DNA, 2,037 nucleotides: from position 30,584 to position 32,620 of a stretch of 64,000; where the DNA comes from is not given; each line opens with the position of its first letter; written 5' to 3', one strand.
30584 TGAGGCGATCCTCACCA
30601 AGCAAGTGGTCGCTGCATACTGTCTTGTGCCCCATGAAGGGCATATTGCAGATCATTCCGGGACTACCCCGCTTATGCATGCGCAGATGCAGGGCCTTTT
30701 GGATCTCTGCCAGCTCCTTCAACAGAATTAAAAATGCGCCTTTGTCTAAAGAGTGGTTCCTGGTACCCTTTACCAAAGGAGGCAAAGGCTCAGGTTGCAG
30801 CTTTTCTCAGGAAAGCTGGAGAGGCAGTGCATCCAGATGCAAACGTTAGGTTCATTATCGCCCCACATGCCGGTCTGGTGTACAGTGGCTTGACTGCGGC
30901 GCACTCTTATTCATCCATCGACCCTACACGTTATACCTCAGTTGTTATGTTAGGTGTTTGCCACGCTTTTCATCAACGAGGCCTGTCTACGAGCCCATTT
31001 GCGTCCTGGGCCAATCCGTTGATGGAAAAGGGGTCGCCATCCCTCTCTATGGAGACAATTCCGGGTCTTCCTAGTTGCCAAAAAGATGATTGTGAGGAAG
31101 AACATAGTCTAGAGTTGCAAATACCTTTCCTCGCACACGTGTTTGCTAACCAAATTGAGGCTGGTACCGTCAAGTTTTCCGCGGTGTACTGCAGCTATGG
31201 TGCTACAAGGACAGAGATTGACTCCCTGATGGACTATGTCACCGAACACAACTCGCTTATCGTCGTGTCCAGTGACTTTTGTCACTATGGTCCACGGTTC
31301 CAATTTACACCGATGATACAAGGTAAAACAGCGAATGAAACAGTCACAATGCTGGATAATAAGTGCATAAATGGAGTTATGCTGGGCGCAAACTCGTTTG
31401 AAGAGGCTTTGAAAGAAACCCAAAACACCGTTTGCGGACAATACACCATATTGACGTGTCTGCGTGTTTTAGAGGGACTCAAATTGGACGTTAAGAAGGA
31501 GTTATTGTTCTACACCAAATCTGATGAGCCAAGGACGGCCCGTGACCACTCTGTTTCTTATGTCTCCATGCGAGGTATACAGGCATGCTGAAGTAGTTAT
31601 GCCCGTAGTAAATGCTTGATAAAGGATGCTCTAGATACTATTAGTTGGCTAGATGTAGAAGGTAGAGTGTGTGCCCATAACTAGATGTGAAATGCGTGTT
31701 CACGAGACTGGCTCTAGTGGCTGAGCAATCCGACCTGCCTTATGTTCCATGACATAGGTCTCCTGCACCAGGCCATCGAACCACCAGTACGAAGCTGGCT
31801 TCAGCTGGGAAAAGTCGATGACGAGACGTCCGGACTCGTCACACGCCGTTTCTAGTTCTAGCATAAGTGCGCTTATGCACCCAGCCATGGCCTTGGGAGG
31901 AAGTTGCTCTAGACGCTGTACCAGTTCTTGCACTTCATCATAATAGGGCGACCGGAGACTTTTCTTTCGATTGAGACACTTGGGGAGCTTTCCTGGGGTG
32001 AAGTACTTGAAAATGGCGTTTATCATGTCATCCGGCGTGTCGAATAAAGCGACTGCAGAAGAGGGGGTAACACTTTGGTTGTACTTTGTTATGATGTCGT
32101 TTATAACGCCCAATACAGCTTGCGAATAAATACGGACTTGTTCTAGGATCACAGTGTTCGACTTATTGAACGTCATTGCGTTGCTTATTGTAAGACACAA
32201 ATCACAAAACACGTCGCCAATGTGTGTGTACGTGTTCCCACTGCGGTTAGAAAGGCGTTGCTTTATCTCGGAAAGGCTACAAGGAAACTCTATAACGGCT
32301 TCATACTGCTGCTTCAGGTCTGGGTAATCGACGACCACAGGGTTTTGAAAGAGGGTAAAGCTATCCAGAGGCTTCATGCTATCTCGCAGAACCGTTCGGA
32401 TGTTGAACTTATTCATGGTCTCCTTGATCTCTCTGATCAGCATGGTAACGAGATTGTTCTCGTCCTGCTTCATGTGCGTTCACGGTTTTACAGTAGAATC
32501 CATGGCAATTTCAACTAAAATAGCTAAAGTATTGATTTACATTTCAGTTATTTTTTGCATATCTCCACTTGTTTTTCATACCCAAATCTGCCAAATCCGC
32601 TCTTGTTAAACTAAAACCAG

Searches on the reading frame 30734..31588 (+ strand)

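Call 68: search_protein_families(library=pfam, proteins=[window:30734-31588:+], max_evalue=0.00001)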
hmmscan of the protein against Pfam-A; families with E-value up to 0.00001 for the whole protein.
window:30734-31588:+ (285 aa): 1 family
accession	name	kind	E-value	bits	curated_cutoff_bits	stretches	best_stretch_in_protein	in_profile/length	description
PF01875.22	Memo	-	3.4e-46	158.1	27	1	7-279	5-268/269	Memo-like protein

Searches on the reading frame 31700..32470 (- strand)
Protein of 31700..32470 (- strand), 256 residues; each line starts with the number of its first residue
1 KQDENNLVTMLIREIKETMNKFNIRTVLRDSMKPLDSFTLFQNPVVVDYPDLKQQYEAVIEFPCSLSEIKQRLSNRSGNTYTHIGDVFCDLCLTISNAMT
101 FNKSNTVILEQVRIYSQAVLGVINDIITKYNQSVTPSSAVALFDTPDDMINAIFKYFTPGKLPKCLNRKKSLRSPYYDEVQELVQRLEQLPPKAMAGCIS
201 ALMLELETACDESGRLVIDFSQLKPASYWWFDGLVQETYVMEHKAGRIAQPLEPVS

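Call 68: search_protein_families(library=pfam, proteins=[window:31700-32470:-], max_evalue=0.00001)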
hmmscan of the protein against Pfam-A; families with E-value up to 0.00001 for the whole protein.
window:31700-32470:- (256 aa): 1 family
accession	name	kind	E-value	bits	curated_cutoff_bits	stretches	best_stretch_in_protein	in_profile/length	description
PF00439.30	Bromodomain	-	7.2e-15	55.2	21.7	1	26-112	3-82/84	Bromodomain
